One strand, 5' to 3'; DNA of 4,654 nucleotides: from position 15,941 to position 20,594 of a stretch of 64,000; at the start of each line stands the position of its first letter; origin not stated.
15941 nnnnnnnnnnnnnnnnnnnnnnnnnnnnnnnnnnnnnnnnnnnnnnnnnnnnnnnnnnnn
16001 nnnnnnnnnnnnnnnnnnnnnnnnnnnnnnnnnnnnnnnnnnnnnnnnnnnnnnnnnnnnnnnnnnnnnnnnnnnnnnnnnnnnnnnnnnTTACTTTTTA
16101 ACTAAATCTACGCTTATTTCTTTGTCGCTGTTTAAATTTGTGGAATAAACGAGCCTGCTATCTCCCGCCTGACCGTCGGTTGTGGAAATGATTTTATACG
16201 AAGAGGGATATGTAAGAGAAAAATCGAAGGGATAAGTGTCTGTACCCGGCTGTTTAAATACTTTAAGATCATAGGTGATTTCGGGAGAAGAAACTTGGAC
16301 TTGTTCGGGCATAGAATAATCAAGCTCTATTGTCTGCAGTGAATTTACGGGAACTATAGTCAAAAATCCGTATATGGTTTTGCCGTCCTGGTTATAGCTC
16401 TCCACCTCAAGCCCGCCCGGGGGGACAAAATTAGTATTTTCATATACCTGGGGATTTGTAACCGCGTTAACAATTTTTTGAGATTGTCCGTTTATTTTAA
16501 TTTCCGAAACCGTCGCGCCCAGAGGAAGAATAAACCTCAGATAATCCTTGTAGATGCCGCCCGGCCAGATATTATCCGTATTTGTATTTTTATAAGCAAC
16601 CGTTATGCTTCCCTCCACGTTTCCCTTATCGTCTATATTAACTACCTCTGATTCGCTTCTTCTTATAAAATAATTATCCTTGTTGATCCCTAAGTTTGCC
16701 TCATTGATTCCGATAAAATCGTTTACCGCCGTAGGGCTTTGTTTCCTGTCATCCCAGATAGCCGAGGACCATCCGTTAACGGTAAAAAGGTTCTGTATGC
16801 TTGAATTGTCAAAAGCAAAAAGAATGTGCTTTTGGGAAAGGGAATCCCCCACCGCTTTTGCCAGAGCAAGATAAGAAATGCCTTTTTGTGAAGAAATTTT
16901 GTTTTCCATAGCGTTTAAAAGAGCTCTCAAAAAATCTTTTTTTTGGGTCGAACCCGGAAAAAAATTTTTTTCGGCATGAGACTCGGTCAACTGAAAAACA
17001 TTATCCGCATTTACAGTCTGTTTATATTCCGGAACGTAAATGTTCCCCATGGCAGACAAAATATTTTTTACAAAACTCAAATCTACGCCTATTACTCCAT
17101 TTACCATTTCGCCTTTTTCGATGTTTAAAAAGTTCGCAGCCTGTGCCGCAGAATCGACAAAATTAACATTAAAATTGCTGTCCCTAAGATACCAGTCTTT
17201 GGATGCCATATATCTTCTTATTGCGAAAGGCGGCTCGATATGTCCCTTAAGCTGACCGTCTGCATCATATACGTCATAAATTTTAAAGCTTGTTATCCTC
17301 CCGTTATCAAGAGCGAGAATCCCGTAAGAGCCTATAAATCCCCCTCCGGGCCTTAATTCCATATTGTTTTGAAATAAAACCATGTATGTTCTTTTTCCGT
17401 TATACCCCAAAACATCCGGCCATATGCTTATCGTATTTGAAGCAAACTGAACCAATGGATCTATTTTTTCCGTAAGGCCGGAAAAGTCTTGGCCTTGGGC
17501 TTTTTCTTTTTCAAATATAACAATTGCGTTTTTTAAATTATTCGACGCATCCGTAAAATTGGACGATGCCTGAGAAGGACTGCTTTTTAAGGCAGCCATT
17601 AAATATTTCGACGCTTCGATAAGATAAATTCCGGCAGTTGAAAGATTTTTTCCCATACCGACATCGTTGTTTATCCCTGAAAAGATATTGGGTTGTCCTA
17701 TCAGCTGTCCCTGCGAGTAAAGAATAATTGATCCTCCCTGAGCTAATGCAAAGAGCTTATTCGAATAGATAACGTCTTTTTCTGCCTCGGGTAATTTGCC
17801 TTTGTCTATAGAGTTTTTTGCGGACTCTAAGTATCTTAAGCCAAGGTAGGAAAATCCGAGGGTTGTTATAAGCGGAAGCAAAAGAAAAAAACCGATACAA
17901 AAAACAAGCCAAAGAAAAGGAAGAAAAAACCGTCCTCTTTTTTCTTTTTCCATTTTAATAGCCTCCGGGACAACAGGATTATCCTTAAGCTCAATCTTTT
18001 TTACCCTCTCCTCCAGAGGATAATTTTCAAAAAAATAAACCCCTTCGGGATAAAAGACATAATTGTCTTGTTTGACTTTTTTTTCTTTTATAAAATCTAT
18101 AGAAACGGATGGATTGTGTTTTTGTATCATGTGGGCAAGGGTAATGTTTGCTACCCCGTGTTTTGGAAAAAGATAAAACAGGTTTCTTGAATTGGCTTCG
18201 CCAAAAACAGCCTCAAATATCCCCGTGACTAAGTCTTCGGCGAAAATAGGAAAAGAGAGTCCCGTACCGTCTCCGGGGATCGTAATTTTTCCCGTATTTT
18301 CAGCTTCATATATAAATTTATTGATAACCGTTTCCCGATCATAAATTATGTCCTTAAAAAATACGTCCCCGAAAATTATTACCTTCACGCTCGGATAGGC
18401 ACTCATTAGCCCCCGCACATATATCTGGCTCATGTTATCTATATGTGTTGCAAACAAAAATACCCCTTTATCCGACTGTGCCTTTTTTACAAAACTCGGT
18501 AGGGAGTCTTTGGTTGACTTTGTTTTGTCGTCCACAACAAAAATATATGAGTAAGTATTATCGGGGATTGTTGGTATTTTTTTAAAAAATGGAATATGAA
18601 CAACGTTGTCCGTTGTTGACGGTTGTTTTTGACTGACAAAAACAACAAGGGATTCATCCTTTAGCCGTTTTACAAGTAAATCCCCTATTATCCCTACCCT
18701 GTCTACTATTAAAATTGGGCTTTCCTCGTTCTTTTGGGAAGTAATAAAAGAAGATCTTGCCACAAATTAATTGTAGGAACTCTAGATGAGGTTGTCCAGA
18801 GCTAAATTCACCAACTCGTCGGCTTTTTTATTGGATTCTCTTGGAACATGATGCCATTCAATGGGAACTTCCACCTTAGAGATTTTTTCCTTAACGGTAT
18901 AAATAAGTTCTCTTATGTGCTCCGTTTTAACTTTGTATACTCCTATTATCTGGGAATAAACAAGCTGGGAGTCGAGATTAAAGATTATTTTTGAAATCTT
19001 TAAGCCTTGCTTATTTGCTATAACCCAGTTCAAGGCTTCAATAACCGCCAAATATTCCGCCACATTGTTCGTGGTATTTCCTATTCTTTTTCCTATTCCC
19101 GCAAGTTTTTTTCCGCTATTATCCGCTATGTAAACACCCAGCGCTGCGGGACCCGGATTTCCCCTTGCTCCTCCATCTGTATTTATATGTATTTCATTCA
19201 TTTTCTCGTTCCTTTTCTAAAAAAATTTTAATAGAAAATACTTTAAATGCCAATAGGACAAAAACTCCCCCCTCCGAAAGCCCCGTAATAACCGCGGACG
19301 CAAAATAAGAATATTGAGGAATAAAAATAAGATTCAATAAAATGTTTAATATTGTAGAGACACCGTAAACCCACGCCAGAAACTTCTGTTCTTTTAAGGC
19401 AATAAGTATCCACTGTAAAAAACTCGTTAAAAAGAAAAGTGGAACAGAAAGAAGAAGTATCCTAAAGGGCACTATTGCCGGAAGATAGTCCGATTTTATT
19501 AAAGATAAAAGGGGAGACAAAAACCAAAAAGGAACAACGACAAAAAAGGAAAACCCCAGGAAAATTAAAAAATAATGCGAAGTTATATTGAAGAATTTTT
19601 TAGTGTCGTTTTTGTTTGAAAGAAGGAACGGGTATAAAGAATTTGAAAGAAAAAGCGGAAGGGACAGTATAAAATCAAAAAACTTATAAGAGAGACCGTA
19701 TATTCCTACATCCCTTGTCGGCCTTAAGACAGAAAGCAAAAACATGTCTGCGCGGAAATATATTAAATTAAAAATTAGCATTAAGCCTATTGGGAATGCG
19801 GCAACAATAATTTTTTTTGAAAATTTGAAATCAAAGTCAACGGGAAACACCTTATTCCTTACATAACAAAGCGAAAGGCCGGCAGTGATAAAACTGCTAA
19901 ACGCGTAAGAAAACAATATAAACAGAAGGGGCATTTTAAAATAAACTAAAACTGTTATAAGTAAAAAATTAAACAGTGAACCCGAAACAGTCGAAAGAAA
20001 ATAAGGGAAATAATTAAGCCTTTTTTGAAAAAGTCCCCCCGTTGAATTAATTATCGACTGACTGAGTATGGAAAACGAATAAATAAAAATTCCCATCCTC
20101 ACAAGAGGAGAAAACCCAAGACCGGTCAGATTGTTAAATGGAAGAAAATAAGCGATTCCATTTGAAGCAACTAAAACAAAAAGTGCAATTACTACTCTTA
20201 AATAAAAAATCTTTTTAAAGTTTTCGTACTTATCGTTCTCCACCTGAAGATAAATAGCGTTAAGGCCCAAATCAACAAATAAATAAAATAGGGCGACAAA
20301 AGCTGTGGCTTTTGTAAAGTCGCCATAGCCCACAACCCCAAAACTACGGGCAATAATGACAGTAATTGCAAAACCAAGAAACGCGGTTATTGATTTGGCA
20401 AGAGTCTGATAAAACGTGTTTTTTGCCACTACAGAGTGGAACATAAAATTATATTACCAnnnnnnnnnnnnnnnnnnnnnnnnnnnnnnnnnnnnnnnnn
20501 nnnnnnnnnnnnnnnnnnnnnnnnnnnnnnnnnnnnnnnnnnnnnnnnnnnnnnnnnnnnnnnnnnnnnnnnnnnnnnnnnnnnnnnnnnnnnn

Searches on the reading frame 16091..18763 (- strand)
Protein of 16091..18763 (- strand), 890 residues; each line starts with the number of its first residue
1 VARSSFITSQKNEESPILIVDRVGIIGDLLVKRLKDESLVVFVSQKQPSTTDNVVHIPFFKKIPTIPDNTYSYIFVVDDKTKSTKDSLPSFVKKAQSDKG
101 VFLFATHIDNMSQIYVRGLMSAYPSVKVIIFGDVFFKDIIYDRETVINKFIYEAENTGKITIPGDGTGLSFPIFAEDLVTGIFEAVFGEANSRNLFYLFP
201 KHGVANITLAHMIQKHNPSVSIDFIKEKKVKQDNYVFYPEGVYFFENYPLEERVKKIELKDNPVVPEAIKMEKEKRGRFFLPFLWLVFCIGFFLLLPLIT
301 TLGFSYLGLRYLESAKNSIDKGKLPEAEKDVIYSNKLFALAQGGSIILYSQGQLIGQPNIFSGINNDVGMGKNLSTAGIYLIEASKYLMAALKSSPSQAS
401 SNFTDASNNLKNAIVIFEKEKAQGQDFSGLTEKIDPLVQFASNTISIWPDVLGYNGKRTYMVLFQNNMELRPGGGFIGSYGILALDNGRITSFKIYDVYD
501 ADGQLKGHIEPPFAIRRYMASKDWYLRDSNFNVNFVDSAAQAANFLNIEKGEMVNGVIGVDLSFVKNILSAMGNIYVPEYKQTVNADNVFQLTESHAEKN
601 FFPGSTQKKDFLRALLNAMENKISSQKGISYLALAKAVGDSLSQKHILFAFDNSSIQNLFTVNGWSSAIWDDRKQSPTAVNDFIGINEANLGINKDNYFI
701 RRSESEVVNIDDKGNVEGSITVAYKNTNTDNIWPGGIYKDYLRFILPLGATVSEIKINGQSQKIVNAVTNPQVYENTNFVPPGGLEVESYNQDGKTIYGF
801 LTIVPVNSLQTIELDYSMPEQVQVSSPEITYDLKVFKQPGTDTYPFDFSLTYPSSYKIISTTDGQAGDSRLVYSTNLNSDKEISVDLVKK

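Call 103: search_protein_families(library=pfam, proteins=[window:16091-18763:-], max_evalue=0.001)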
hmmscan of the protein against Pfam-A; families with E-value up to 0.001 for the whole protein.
window:16091-18763:- (890 aa): 1 family
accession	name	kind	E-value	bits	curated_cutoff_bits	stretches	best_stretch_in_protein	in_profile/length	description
PF13196.11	DUF4012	-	1.5e-27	97.3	28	1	455-596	1-142/144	Protein of unknown function (DUF4012)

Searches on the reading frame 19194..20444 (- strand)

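Call 103: search_protein_families(library=pfam, proteins=[window:19194-20444:-], max_evalue=0.001)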
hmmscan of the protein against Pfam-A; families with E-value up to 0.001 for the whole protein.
window:19194-20444:- (416 aa): 2 families
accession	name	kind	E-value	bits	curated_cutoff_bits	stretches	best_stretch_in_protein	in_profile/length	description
PF01943.22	Polysacc_synt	-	3.4e-21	76.3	28.2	1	6-274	1-270/274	Polysaccharide biosynthesis protein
PF13440.11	Polysacc_synt_3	-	1.5e-09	38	23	1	31-308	2-270/293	Polysaccharide biosynthesis protein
